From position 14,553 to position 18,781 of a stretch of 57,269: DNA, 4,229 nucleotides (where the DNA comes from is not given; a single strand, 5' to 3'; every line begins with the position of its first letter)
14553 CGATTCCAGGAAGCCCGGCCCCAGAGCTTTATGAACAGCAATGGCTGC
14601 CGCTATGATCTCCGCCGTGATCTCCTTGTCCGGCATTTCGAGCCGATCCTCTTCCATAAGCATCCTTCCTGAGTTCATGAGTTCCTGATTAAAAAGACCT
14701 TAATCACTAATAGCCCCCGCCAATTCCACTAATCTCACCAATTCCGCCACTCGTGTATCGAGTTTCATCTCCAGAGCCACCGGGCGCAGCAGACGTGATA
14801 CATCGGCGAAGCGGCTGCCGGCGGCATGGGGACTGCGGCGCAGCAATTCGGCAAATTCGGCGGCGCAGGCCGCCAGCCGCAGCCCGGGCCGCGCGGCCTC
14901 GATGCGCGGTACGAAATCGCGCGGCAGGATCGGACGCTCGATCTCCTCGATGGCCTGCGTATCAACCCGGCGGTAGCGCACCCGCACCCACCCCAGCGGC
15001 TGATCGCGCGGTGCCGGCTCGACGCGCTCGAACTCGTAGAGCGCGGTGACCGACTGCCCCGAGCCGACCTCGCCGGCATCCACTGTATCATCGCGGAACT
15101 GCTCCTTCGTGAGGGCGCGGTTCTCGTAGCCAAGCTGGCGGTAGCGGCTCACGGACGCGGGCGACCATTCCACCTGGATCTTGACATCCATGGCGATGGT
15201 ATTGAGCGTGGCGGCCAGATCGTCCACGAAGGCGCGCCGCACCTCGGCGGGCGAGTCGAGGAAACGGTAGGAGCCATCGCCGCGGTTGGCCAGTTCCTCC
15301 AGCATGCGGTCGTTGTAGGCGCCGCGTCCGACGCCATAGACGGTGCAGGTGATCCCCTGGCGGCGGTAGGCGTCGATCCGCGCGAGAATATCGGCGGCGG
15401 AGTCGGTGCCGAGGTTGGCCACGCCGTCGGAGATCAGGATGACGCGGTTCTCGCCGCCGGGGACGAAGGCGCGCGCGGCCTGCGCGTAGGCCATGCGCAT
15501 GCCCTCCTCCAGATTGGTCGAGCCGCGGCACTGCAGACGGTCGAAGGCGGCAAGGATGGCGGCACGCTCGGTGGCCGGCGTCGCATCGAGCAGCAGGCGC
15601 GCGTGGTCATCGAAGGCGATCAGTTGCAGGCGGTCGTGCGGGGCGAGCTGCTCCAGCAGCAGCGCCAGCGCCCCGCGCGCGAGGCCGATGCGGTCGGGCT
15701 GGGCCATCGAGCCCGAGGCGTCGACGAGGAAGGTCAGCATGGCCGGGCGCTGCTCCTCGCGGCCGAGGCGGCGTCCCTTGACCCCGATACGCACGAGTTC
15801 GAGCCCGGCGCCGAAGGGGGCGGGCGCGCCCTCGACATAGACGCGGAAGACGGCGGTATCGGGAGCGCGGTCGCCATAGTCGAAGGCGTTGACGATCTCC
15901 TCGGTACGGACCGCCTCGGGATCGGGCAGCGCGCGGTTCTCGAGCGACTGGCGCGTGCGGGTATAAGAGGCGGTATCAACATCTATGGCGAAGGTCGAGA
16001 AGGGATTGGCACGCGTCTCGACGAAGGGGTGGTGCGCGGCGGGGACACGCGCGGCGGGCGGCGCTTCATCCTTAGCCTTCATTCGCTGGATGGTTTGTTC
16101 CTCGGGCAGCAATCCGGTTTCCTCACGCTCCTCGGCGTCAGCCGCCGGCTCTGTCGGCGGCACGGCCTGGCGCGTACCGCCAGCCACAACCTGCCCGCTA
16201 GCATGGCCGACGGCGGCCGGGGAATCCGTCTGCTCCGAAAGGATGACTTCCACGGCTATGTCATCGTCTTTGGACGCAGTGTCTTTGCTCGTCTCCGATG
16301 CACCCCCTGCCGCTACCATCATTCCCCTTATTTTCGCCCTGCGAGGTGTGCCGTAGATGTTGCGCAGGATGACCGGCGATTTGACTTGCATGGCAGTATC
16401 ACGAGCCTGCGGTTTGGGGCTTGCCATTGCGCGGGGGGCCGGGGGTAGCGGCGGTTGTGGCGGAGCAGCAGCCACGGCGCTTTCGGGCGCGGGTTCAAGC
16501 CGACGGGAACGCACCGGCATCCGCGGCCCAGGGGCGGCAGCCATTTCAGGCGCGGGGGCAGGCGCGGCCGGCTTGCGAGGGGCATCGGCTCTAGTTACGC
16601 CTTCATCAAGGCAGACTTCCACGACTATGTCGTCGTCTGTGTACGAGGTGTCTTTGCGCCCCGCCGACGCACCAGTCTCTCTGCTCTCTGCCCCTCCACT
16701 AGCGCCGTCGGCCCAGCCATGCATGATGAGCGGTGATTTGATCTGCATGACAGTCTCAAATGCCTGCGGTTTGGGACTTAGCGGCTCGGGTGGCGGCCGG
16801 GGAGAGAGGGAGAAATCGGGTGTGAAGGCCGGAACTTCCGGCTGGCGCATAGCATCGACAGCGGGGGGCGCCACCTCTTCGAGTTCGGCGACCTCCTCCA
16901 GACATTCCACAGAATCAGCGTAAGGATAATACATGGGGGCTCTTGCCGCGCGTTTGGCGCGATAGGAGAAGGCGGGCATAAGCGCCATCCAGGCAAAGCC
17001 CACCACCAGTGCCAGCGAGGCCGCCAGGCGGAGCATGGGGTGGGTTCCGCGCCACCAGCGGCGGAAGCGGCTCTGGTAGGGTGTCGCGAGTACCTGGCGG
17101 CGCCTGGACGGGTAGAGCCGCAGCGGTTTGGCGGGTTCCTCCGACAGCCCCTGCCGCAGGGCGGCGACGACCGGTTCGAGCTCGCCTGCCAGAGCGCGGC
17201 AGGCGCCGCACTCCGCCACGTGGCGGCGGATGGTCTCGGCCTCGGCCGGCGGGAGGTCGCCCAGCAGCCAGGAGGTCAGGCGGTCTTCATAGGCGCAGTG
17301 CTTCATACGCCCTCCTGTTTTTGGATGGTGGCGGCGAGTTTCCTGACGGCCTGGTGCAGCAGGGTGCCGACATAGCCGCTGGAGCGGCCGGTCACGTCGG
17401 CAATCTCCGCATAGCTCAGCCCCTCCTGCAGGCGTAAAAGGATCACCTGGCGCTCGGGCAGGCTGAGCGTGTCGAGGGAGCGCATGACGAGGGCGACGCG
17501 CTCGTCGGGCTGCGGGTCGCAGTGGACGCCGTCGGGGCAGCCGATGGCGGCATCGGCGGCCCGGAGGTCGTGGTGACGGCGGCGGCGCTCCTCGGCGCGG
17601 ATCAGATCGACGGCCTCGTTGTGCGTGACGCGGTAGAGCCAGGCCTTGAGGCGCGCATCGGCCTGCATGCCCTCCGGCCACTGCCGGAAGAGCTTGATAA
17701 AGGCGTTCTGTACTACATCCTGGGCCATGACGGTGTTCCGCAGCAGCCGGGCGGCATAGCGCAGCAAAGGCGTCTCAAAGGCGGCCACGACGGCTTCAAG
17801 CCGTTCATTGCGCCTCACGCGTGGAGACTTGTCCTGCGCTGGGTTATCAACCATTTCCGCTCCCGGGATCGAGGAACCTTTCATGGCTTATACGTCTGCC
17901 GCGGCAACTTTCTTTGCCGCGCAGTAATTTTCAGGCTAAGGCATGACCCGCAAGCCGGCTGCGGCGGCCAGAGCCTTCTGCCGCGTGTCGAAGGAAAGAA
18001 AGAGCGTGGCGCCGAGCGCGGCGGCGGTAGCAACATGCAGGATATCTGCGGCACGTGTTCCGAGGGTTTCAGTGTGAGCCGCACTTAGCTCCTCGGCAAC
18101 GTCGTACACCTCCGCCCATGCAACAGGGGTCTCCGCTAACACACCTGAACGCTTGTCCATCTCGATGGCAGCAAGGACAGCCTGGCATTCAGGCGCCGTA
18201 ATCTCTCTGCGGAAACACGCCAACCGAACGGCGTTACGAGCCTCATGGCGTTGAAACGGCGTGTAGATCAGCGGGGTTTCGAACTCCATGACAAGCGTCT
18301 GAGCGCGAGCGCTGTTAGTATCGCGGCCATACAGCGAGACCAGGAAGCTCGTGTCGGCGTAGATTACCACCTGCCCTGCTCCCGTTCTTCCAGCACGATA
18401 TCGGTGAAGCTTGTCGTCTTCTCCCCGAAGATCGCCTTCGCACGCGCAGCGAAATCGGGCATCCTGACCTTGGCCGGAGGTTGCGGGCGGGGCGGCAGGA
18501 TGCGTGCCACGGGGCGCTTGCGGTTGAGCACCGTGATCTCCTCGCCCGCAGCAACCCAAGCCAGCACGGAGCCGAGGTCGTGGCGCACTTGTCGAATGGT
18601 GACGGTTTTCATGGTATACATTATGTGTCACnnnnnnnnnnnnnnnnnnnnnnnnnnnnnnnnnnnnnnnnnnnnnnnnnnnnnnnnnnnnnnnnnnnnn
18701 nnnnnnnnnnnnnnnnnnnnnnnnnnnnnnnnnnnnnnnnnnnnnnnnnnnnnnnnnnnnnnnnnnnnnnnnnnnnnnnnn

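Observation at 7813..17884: ECF sigma / zinc-finger anti-sigma fused to a YfbK-like VWA domain / 2130-aa membrane protein: candidate envelope-sensing module of unknown function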

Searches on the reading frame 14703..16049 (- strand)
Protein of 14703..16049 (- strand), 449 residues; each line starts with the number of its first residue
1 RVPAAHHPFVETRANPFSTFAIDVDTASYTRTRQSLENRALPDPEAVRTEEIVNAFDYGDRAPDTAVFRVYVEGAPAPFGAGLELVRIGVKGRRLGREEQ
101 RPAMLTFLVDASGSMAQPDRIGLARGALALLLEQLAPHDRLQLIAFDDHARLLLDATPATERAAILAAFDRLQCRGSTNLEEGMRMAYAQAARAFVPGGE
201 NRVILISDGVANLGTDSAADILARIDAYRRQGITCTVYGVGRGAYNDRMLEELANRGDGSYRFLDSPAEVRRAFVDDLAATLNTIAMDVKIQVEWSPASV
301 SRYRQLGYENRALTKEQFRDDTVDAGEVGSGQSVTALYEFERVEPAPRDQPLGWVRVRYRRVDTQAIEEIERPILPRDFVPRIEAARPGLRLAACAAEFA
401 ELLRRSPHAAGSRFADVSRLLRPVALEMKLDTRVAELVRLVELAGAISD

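Call 69: find_homologous_proteins(query=window:14703-16049:-, max_evalue=1e-20)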
Query window:14703-16049:- (449 aa): 2704 proteins with E <= 1e-20 among 8000 candidates; the best 120 are listed.
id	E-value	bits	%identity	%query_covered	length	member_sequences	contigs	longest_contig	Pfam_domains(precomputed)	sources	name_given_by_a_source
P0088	5.5e-289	976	100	100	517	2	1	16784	PF12450.14,PF13768.13,PF12034.14,PF00092.35,PF13519.13,PF05762.21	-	-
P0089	1.0e-262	890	92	99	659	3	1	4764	PF12450.14,PF13768.13,PF12034.14,PF00092.35,PF13519.13,PF05762.21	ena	-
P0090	8.4e-193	659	70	99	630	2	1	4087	PF12450.14,PF13768.13,PF12034.14,PF00092.35,PF13519.13,PF05762.21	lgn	-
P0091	4.3e-190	650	68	99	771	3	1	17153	PF12450.14,PF13768.13,PF13490.12,PF12034.14,PF00092.35,PF13519.13,PF05762.21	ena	-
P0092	4.5e-190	650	68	98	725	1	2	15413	PF12450.14,PF13768.13,PF13490.12,PF12034.14,PF00092.35,PF13519.13,PF05762.21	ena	-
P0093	5.5e-189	647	100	67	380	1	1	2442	PF13768.13,PF12034.14,PF00092.35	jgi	-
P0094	5.6e-189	647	68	99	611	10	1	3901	PF12450.14,PF13768.13,PF12034.14,PF00092.35,PF13709.13,PF13519.13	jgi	jgi:Ca-activated chloride channel family protein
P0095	2.1e-188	645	69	99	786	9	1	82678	PF12450.14,PF13768.13,PF12034.14,PF00092.35,PF13519.13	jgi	jgi:Ca-activated chloride channel family protein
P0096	2.8e-188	644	68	98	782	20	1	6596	PF12450.14,PF13768.13,PF13490.12,PF12034.14,PF00092.35,PF13519.13,PF05762.21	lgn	-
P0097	3.0e-188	644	68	99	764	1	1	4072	PF12450.14,PF13768.13,PF12034.14,PF00092.35,PF13519.13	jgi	jgi:Ca-activated chloride channel family protein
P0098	6.7e-188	643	69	99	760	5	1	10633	PF12450.14,PF13768.13,PF12034.14,PF00092.35,PF13709.13,PF13519.13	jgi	jgi:Ca-activated chloride channel homolog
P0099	4.5e-187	640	68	98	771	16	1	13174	PF12450.14,PF13768.13,PF13490.12,PF12034.14,PF00092.35,PF13519.13,PF05762.21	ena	-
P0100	1.0e-186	639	67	99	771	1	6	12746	PF12450.14,PF13768.13,PF13490.12,PF12034.14,PF00092.35,PF13519.13,PF05762.21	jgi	-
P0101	3.2e-186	638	67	99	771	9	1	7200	PF12450.14,PF13768.13,PF13490.12,PF12034.14,PF00092.35,PF13519.13,PF05762.21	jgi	-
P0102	1.1e-185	636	66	100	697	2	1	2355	PF12450.14,PF13768.13,PF12034.14,PF00092.35,PF13519.13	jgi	jgi:Ca-activated chloride channel family protein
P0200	1.1e-120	422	50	98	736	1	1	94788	PF12450.14,PF13768.13,PF12034.14,PF00092.35,PF13519.13,PF05762.21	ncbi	ncbi:MAG: von Willebrand factor type A domain-containing protein [Planctomycetota bacterium]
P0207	4.7e-119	416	48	98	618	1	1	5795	PF12450.14,PF13768.13,PF12034.14,PF00092.35,PF13519.13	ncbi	ncbi:MAG: Ca-activated chloride channel family protein, partial [Rhodothermales bacterium]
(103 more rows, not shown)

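Call 71: search_solved_structures(query=window:14703-16049:-, max_evalue=0.01)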
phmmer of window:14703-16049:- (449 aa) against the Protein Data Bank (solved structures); distinct sequences matched with E-value up to 0.01: 15.
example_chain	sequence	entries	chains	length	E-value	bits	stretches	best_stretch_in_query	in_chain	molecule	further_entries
2x31_A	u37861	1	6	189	4.8e-07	32.5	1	101-220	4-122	MAGNESIUM-CHELATASE 60 KDA SUBUNIT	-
9c4f_I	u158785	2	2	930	1.7e-05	27.4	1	102-260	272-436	Inter-alpha-trypsin inhibitor heavy chain H4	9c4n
8fz4_A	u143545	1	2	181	0.00023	23.7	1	102-256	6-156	Anthrax toxin receptor 2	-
1t6b_Y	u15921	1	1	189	0.00058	22.3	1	101-256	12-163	Anthrax toxin receptor 2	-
1sht_X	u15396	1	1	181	0.00067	22.1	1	104-256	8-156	Anthrax toxin receptor 2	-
1shu_X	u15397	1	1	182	0.00068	22.1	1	104-256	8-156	Anthrax toxin receptor 2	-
1tzn_a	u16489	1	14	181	0.0007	22.1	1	104-256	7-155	Anthrax toxin receptor 2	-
7n1o_A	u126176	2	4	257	0.00071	22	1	105-256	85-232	Transcription factor ETV6,Isoform 4 of Anthrax toxin receptor 2 | Transcription factor ETV6,Anthrax toxin receptor 2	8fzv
8ft6_A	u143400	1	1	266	0.00078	21.9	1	105-256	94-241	Transcription factor ETV6,Anthrax toxin receptor 2 chimera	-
9ykb_A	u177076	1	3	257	0.00092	21.7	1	105-256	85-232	Transcription factor ETV6,Anthrax toxin receptor 2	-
8fzu_A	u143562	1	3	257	0.00097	21.6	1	105-256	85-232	Transcription factor ETV6,Anthrax toxin receptor 2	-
9doc_A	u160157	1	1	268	0.001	21.5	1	105-256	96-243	Transcription factor ETV6,Capillary morphogenesis gene 2 protein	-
8ft8_A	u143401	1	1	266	0.0011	21.5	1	105-256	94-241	Transcription factor ETV6,Anthrax toxin receptor 2 chimera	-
9rt4_C1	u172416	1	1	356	0.0024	20.3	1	101-257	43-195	Anthrax toxin receptor 2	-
9rt2_C1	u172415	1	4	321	0.0025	20.2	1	104-257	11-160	Anthrax toxin receptor 2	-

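Call 83: predict_structure(alignment_id=A4)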
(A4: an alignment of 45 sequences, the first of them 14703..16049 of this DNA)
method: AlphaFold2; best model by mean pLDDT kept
length: 449 residues; sequences in the alignment: 45
mean_pLDDT: 88.7   pTM: 0.86
mean pLDDT of the five models: 88.7, 88.6, 87.4, 86.7, 85.8
residues with pLDDT >= 90: 268; 70-90: 153; 50-70: 26; < 50: 2
segments of 3 or more residues with pLDDT < 50: none
pLDDT, mean of each block of 10 residues (from residue 1): 72 96 82 90 90 92 93 97 96 83 93 89 93 91 94 96 97 89 92 91 88 64 80 86 67 69 83 75 85 96 92 91 84 94 81 96 91 96 96 98 92 95 92 92 92
secondary structure, 60 per line:
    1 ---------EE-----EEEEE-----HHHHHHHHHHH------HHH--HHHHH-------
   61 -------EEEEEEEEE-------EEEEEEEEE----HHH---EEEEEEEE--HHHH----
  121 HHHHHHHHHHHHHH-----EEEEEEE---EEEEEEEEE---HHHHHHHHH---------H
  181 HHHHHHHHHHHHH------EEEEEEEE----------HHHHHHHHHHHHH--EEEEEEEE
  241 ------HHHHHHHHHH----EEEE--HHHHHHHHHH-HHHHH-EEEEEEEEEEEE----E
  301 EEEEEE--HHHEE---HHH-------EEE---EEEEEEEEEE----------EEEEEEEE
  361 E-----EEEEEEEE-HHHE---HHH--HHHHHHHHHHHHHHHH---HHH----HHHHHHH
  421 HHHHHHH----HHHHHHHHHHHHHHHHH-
elements in order: E17-21 H27-37 H49-53 E68-76 E84-92 E103-110 H113-116 H121-134 E140-146 E150-158 H162-170 H180-193 E200-207 H218-230 E233-240 H247-256 E261-264 H267-276 H278-282 E284-295 E300-306 E327-329 E333-342 E353-361 E367-374 H388-403 H414-427 H432-448

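Call 87: fold_search(model_id=the predicted structure, library=pdb)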
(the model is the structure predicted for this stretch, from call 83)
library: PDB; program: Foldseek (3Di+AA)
matches with E <= 10: 1418; with E <= 0.001: 403
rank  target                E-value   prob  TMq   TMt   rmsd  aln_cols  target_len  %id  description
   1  8s05_A                5.5e-20  1.00  0.43  0.49   8.6       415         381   14  ArnAB complex an archaeal ortholog of the Sec23/24 core motif (released 2025-10-29)
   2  8s05_B                9.4e-20  1.00  0.43  0.48   8.4       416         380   14  ArnAB complex an archaeal ortholog of the Sec23/24 core motif (released 2025-10-29)
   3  4fx5                  1.0e-19  1.00  0.48  0.50   8.6       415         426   18  von Willebrand factor type A from Catenulispora acidiphila (released 2012-07-18)
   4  5a8j                  1.3e-17  1.00  0.39  0.45   9.1       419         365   14  Crystal structure of the ArnB paralog VWA2 from Sulfolobus acidocaldarius (released 2016-06-22)
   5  6fpy_A                6.4e-17  1.00  0.46  0.36   8.5       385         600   12  Inter-alpha-inhibitor heavy chain 1, wild type (released 2019-02-27)
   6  6fpz_A                1.2e-16  1.00  0.47  0.37   8.4       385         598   12  Inter-alpha-inhibitor heavy chain 1, D298A (released 2019-02-27)
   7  6fpy_B                1.2e-16  1.00  0.46  0.36   8.5       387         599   13  Inter-alpha-inhibitor heavy chain 1, wild type (released 2019-02-27)
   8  6m48_B                3.1e-16  1.00  0.35  0.20  11.8       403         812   16  Crystal structure of pilus adhesin, SpaC from Lactobacillus rhamnosus GG - P21212 form (released 2020-07-29)
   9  6m48_A                2.0e-15  1.00  0.35  0.21  11.0       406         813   16  Crystal structure of pilus adhesin, SpaC from Lactobacillus rhamnosus GG - P21212 form (released 2020-07-29)
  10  6m3y                  2.9e-15  1.00  0.34  0.20  11.2       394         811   16  Crystal structure of pilus adhesin, SpaC from Lactobacillus rhamnosus GG - open conformation (released 2020-07-29)
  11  7w6b                  4.3e-14  1.00  0.37  0.24  10.4       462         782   12  Crystal Structure of PitA from pilus islet-2 of Streptococcus oralis (released 2022-06-01)
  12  6jp5_F                5.9e-14  1.00  0.35  0.17  13.0       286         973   15  Rabbit Cav1.1-Nifedipine Complex (released 2019-06-12)
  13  6to1                  1.2e-13  1.00  0.32  0.26  14.8       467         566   13  Crystal structure of three N-terminal domains of the type V pili tip protein Mfa5 from Porphyromonas gingivalis (released 2020-12-02)
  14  7vfs_B                2.2e-13  1.00  0.37  0.18  10.1       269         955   15  Human N-type voltage gated calcium channel CaV2.2-alpha2/delta1-beta1 complex, apo state (released 2021-11-03)
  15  9e5c_4s               3.8e-13  1.00  0.37  0.22  10.2       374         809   13  Cryo-EM structure of 96 nm repeat of microtubule doublet from T. brucei flagellum (released 2025-03-12)
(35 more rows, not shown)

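Call 95: find_encoding_contigs(protein=P0207, flank=8000, max_places=1)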
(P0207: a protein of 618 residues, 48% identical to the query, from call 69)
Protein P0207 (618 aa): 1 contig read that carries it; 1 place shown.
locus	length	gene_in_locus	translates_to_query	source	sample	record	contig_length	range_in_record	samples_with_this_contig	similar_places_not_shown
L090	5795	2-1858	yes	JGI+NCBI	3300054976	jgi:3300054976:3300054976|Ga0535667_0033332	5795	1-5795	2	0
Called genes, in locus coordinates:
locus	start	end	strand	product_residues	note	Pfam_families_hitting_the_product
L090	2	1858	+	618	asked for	PF12450:vWF_A, PF00092:VWA, PF13768:VWA_3, PF13519:VWA_2, PF12034:YfbK_C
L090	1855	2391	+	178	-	PF04542:Sigma70_r2, PF08281:Sigma70_r4_2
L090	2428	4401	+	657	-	PF12450:vWF_A, PF00092:VWA, PF13519:VWA_2, PF13768:VWA_3, PF12034:YfbK_C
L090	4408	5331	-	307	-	PF00535:Glycos_transf_2, PF13641:Glyco_tranf_2_3 (weak)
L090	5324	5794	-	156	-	?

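Call 96: find_encoding_contigs(protein=P0200, flank=9000, max_places=1)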
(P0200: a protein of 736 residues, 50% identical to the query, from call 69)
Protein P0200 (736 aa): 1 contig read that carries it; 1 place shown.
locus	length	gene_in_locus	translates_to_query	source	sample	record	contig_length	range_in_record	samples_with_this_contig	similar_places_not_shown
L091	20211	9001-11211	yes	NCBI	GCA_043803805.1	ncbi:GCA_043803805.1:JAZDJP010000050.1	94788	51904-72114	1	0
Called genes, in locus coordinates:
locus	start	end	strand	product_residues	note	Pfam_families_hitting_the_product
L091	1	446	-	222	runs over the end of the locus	PF21176:RecR_HhH, PF02132:RecR_ZnF, PF01751:Toprim, PF13662:Toprim_4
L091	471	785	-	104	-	PF02575:YbaB_DNA_bd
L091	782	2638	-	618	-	PF05496:RuvB_N (weak), PF13177:DNA_pol3_delta2, PF00004:AAA, PF07728:AAA_5 (faint), PF22608:DNAX_ATPase_lid, PF12169:DNA_pol3_gamma3 (weak), PF20964:DnaX_C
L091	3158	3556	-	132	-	-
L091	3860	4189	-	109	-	-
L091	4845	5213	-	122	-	PF05635:23S_rRNA_IVP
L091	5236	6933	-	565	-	PF00890:FAD_binding_2 (faint), PF01266:DAO (faint), PF21162:ETFQO_UQ-bd, PF05187:Fer4_ETF_QO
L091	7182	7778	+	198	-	PF04542:Sigma70_r2, PF08281:Sigma70_r4_2, PF04545:Sigma70_r4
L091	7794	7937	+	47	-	-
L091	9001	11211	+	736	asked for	PF12450:vWF_A, PF05762:VWA_CoxE (weak), PF00092:VWA, PF13519:VWA_2, PF13768:VWA_3, PF12034:YfbK_C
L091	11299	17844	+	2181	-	-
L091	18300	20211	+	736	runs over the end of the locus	PF04542:Sigma70_r2, PF08281:Sigma70_r4_2 (weak), PF04545:Sigma70_r4 (weak)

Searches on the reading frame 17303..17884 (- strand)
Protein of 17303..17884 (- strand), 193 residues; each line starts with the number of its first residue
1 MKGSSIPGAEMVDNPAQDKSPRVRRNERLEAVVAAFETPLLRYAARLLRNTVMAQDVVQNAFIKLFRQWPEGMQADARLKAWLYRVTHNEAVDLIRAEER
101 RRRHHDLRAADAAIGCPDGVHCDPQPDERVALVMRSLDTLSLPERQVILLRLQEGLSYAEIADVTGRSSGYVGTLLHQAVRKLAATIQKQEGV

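Call 4: search_protein_families(library=pfam, proteins=[window:17303-17884:-], max_evalue=0.01)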
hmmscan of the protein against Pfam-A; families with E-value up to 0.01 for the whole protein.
window:17303-17884:- (193 aa): 6 families
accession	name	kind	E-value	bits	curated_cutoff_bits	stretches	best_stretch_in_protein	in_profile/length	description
PF04542.20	Sigma70_r2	-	9.1e-14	51.5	24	1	35-100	4-70/71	Sigma-70 region 2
PF08281.18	Sigma70_r4_2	-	1.6e-12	47.3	25.7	1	133-183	4-54/54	Sigma-70, region 4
PF04545.22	Sigma70_r4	-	3.3e-09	36.6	24.1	1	137-183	2-48/50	Sigma-70, region 4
PF13936.12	HTH_38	-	1.4e-05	25.2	27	1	140-169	5-34/44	Helix-turn-helix domain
PF13384.12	HTH_23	-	0.0001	22.5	24.6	1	141-172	3-34/50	Homeodomain-like domain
PF22029.2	PhyR_sigma2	-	0.0034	17.8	27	0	42-88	10-55/55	Sigma2 domain of PhyR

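Call 5: search_protein_families(library=ncbifam, proteins=[window:17303-17884:-], max_evalue=0.01)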
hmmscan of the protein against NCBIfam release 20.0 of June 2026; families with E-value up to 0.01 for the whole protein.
window:17303-17884:- (193 aa): 91 families (the best 25 are shown)
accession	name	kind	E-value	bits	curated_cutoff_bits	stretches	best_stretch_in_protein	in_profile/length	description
NF058625.1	sigma_PG0214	equivalog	4.1e-24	85.2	130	1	30-191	7-165/170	GFO_1088 family ECF-type sigma factor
TIGR02983.1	SigE-fam_strep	subfamily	7.9e-24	84.4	141.55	1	25-189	4-160/162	SigE family RNA polymerase sigma factor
TIGR02937.1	sigma70-ECF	superfamily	2.4e-21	76.1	42.9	1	29-184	3-162/165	sigma-70 family RNA polymerase sigma factor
NF009166.1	PRK12513.1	equivalog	3.4e-21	75.8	206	1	29-188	24-187/193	RNA polymerase sigma factor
NF009176.0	PRK12524.1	equivalog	8.1e-20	71.4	264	1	40-190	39-187/196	RNA polymerase sigma factor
NF004113.0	PRK05602.1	equivalog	2.2e-19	69.9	208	1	30-191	48-205/211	RNA polymerase sigma factor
TIGR02950.1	SigM_subfam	subfamily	3.8e-19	69.1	147.95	1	29-186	2-157/159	RNA polymerase sigma factor, SigM family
NF008888.0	PRK11922.1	equivalog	6.9e-19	68.4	204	1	24-190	27-199/231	RNA polymerase sigma factor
NF007222.0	PRK09640.1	equivalog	1.3e-18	67.3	194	1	29-165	28-160/188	RNA polymerase sigma factor SigX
TIGR02985.1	Sig70_bacteroi1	subfamily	9.4e-18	65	126.4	1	30-185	4-160/162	RNA polymerase sigma-70 factor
TIGR02952.1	Sig70_famx2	equivalog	2.4e-17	63.3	206.45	1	34-185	18-168/170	ECF subfamily RNA polymerase sigma factor, BldN family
TIGR02989.1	Sig-70_gvs1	subfamily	9e-17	61.4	124.55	1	29-184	3-155/158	RNA polymerase sigma-70 factor, Rhodopirellula/Verrucomicrobium family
NF007227.0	PRK09645.1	subfamily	4.7e-16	59.2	202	1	26-189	12-172/177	sigma-70 family RNA polymerase sigma factor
NF007220.0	PRK09639.1-5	equivalog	4.7e-16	59.1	260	1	30-190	6-167/181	RNA polymerase sigma factor SigX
NF009164.0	PRK12511.1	equivalog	1.4e-15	57.3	185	1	28-185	6-154/182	RNA polymerase sigma factor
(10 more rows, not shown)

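Call 90: search_protein_families(library=padloc, proteins=[window:17303-17884:-], max_evalue=0.001)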
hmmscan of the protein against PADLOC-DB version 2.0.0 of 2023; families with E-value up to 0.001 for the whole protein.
window:17303-17884:- (193 aa): 0 families

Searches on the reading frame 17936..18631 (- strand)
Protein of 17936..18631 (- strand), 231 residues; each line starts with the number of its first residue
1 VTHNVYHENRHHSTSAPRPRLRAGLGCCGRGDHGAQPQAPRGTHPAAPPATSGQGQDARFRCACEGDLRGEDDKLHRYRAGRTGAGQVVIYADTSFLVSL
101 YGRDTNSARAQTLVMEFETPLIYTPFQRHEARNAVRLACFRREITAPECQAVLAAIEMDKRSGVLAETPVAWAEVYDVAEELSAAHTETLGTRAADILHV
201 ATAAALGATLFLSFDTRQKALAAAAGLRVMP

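Call 40: search_protein_families(library=pfam, proteins=[window:17936-18631:-], max_evalue=0.001)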
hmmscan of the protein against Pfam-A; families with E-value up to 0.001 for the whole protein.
window:17936-18631:- (231 aa): 1 family
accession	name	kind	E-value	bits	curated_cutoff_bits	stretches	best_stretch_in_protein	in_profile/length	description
PF01850.27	PIN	-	7.1e-08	33.5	23.6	1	90-222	1-118/120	PIN domain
